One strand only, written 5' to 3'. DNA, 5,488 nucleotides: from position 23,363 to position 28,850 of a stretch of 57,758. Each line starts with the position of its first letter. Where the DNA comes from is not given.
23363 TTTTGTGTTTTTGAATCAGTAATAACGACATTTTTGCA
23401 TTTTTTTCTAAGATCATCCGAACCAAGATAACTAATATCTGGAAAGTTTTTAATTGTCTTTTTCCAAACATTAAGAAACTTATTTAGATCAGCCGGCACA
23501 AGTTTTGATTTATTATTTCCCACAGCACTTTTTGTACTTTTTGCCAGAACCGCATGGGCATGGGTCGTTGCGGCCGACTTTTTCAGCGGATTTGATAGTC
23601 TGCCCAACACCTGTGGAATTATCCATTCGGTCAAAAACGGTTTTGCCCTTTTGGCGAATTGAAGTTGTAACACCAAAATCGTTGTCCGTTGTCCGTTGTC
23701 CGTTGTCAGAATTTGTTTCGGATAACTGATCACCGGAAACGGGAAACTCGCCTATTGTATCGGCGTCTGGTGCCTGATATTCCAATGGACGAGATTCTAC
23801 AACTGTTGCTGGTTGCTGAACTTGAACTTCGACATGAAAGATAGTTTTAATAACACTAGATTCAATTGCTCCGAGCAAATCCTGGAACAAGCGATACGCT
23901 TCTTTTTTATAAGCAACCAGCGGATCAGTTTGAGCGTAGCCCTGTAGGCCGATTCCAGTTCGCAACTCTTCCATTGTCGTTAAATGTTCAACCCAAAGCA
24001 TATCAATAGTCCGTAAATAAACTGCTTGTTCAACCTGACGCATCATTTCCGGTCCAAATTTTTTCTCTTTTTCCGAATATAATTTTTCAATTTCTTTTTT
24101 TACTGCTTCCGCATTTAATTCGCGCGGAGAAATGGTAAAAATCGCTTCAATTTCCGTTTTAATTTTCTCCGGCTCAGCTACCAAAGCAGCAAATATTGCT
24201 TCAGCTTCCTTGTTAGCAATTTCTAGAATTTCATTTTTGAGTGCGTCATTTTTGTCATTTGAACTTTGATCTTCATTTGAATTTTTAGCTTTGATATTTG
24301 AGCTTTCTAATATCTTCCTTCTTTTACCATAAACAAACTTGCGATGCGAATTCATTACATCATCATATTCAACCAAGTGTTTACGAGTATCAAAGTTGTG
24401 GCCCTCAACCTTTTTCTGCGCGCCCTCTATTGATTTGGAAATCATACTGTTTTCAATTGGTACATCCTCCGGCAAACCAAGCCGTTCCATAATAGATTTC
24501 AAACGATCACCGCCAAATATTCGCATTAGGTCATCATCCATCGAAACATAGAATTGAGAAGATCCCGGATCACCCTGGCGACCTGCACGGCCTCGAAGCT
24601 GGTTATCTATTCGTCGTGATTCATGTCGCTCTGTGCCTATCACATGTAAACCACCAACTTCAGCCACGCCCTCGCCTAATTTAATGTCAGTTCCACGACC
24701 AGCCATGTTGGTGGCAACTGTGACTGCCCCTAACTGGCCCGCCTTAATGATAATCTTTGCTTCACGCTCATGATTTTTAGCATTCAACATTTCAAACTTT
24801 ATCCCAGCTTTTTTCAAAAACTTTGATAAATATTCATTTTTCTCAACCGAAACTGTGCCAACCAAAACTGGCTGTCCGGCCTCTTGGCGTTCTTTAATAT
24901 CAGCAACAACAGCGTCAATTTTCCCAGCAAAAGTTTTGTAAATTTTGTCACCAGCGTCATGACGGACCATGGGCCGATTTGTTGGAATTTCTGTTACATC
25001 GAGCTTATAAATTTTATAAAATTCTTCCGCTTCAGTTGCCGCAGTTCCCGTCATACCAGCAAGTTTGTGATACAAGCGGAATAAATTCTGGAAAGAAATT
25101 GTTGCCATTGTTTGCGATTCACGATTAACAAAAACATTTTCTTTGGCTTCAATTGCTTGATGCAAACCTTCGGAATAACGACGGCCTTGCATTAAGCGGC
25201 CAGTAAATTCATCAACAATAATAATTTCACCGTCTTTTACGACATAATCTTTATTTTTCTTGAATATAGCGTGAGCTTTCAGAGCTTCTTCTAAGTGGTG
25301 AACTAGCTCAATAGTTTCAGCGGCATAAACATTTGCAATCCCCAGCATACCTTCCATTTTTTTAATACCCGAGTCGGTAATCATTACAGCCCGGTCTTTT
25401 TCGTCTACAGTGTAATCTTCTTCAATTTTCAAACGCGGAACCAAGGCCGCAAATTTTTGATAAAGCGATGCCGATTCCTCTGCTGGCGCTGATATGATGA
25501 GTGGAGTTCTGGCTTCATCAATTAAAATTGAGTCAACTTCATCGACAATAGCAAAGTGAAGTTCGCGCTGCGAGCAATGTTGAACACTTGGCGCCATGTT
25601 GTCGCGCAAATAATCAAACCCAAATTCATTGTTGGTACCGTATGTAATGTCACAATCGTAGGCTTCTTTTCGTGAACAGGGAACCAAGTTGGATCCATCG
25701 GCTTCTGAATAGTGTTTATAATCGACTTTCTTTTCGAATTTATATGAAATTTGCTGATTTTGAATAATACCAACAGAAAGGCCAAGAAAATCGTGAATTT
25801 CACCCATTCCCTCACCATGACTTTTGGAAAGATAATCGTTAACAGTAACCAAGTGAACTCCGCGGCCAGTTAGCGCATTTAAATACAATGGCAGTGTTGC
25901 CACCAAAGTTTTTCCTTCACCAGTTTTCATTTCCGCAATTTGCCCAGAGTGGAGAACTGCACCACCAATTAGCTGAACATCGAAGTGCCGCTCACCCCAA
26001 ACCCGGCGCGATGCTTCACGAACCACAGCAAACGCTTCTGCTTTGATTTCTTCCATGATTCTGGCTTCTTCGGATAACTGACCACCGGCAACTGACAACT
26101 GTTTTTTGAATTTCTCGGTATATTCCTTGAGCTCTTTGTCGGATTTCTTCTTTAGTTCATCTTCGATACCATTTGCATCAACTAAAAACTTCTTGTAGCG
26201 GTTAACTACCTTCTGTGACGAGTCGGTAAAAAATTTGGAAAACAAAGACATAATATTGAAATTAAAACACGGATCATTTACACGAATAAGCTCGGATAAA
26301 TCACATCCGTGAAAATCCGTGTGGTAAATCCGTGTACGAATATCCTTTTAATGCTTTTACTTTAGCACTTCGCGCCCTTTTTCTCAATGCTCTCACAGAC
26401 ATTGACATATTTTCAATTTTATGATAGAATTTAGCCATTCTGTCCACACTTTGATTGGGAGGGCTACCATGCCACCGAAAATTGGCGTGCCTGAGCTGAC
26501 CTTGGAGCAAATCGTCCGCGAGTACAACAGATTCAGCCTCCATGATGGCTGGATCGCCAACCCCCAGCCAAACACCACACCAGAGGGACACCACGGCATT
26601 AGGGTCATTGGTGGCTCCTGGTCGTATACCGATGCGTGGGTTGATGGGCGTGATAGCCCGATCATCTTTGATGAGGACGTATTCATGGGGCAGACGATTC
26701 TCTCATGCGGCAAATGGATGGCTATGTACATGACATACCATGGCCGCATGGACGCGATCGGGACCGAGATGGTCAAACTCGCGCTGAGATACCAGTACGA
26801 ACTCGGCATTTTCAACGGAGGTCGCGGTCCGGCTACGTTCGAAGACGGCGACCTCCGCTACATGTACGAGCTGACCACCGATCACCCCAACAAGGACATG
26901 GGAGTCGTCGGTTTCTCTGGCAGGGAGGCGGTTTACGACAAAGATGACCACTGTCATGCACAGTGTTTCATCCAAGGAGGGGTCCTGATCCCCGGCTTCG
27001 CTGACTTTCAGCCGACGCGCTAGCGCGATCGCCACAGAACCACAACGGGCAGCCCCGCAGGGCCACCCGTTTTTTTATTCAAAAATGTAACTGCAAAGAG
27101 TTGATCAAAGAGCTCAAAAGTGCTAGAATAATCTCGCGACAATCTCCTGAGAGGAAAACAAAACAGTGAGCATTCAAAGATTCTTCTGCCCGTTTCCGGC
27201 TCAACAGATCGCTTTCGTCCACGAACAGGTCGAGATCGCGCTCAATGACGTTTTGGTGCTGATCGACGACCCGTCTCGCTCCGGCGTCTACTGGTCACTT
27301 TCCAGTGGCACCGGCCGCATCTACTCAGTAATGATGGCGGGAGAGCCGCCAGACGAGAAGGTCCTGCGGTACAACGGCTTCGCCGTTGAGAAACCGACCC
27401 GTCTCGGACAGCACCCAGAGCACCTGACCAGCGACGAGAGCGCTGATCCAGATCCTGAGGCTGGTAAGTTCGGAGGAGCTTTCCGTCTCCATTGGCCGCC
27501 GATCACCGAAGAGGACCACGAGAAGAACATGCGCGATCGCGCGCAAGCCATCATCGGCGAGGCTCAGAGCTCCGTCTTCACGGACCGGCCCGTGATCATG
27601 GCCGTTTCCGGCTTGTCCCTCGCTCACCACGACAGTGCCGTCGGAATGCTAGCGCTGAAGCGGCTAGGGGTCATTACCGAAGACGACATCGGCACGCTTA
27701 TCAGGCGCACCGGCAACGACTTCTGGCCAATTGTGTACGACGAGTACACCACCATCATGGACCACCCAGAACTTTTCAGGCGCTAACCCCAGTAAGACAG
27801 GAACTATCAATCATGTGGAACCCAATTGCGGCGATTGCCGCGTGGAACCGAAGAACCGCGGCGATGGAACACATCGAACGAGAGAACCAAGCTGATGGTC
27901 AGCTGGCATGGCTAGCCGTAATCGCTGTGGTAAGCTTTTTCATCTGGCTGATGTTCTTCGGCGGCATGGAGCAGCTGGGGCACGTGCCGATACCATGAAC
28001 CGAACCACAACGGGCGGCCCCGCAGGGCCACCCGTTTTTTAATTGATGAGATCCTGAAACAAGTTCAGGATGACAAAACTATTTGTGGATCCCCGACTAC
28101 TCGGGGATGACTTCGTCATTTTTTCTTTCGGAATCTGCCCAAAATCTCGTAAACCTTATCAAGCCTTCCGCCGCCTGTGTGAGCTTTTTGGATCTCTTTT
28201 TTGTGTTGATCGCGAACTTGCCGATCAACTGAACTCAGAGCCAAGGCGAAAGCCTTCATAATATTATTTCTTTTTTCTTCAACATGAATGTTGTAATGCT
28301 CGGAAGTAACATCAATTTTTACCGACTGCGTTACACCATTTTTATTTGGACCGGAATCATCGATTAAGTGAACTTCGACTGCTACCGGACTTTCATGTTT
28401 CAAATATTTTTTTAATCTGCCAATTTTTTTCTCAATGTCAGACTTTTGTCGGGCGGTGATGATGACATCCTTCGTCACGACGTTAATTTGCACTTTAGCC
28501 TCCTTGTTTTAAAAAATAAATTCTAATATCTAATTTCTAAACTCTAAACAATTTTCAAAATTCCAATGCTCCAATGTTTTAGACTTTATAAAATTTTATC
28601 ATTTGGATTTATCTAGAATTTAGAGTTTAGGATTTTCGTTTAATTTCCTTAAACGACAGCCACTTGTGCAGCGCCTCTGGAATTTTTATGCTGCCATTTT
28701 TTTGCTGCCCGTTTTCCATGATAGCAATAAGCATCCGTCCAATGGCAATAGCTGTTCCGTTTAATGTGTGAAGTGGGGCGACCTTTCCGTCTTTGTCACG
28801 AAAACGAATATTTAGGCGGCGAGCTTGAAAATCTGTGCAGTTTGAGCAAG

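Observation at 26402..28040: Largest island: two promoter units and three ORFs, with the second unit bracketed by 40-nt direct repeats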

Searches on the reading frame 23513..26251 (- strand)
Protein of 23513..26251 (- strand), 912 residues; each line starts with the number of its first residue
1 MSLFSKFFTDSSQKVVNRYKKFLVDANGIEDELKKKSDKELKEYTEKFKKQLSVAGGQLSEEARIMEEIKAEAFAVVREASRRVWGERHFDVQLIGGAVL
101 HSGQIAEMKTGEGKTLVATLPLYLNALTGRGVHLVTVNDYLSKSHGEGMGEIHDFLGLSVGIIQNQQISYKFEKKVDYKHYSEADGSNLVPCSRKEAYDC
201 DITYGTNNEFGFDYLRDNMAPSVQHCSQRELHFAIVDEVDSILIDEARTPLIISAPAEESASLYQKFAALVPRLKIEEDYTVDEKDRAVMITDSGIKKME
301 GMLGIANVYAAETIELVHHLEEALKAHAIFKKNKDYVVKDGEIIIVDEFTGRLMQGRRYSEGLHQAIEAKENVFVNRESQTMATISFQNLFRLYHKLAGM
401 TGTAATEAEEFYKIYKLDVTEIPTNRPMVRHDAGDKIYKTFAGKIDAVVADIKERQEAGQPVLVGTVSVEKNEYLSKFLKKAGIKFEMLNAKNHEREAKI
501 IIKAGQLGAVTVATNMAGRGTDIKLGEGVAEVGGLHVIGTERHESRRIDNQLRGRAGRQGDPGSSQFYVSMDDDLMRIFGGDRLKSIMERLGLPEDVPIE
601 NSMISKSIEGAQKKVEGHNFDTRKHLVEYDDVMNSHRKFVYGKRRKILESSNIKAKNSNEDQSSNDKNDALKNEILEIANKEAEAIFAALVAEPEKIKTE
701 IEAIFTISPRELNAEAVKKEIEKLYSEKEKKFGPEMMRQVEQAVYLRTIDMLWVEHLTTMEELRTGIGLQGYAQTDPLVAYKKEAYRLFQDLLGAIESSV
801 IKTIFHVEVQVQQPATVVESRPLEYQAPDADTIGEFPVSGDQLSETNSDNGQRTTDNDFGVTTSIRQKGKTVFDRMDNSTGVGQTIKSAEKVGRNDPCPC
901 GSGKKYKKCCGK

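Call 27: find_related_loci(query=window:23513-26251:-, collection=genome_contigs, flank=10000)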
Query window:23513-26251:- (912 aa) in genome_contigs; peptide patterns used: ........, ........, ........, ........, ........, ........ (x = any residue, [..] = any of these).
600 stretches matched a pattern (row limit reached: there are more); 519 encode a relative of the query (tblastn E <= 1e-3); the best 80 are kept; 80 distinct loci.
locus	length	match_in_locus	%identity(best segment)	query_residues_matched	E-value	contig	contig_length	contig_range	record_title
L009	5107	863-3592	52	1-902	0e+0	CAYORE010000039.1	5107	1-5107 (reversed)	MAG TPA_asm: uncultured Bdellovibrionales bacterium isolate binchicken_co219_250 genome assembly, contig: k141_286313, w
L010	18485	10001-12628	51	1-911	0e+0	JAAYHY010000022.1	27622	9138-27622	MAG: Bacillota bacterium isolate AS09scLD_416 57904_AS09, whole genome shotgun sequence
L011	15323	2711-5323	50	1-902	0e+0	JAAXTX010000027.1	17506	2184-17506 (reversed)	MAG: Candidatus Moraniibacteriota bacterium isolate W4_Combined_metabat1_121 W4_Combined_metabat1_121_NODE_728, whole ge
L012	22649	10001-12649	50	3-912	0e+0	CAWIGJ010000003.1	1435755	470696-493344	MAG: uncultured Chloroflexia bacterium isolate MFD03726.bin.1.243 genome assembly, contig: contig_31232, whole genome sh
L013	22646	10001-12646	51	3-912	0e+0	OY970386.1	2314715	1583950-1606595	MAG: uncultured Chloroflexia bacterium isolate MFD03726.bin.c.14 genome assembly, chromosome: 1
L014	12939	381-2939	51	2-912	0e+0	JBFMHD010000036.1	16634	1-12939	MAG: Candidatus Hydrogenedentota bacterium isolate MAG314 MAG314_36, whole genome shotgun sequence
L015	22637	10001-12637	51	1-902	0e+0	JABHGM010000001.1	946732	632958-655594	MAG: bacterium isolate SI037_bin203 k141_1573769, whole genome shotgun sequence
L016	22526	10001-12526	49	2-911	0e+0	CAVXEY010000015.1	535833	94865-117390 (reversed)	MAG: uncultured delta proteobacterium isolate MFD02416.bin.1.108 genome assembly, contig: contig_37210, whole genome sho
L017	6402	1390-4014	49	4-911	0e+0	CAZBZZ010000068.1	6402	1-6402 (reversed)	MAG TPA_asm: uncultured Candidatus Peribacteria bacterium isolate SRP077602_co5_130 genome assembly, contig: NODE_46321_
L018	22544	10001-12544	50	4-911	0e+0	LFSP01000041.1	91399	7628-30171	MAG: Clostridia bacterium DTU025 scaffold5903, whole genome shotgun sequence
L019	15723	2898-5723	47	4-911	0e+0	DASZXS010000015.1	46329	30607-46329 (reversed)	MAG TPA_asm: Bryobacteraceae bacterium isolate SMAG_U6189 k141_804051, whole genome shotgun sequence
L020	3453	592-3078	50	1-902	0e+0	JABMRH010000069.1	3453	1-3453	MAG: Desulfobacteraceae bacterium isolate bin.139 k141_1481489, whole genome shotgun sequence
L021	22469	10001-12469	49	4-912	0e+0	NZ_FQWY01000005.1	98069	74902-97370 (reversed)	Thermosyntropha lipolytica DSM 11003, whole genome shotgun sequence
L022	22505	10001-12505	48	3-911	0e+0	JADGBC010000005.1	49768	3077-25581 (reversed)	MAG: Desulfamplus sp. isolate nS315bin3 nS315_bin3_NODE_5_length_49768_cov_18.802442, whole genome shotgun sequence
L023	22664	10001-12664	48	2-910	0e+0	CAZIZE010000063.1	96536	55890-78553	MAG TPA_asm: uncultured bacterium isolate binchicken_co219_16 genome assembly, contig: k141_15139, whole genome shotgun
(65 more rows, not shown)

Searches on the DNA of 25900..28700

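Call 78: search_rna_families(source=window, start=25900, end=28700, threshold=evalue, max_evalue=1)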
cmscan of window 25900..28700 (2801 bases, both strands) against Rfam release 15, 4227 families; matches with E-value up to 1: 1.
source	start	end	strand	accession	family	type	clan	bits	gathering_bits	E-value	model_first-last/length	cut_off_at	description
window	28074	28119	-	RF02748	FtrB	Gene; sRNA;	-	23.5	66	0.84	1-115/115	no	Francisella sRNA B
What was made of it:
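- Tried and rejected: Rfam over the region: only a chance-level hit (call 78).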
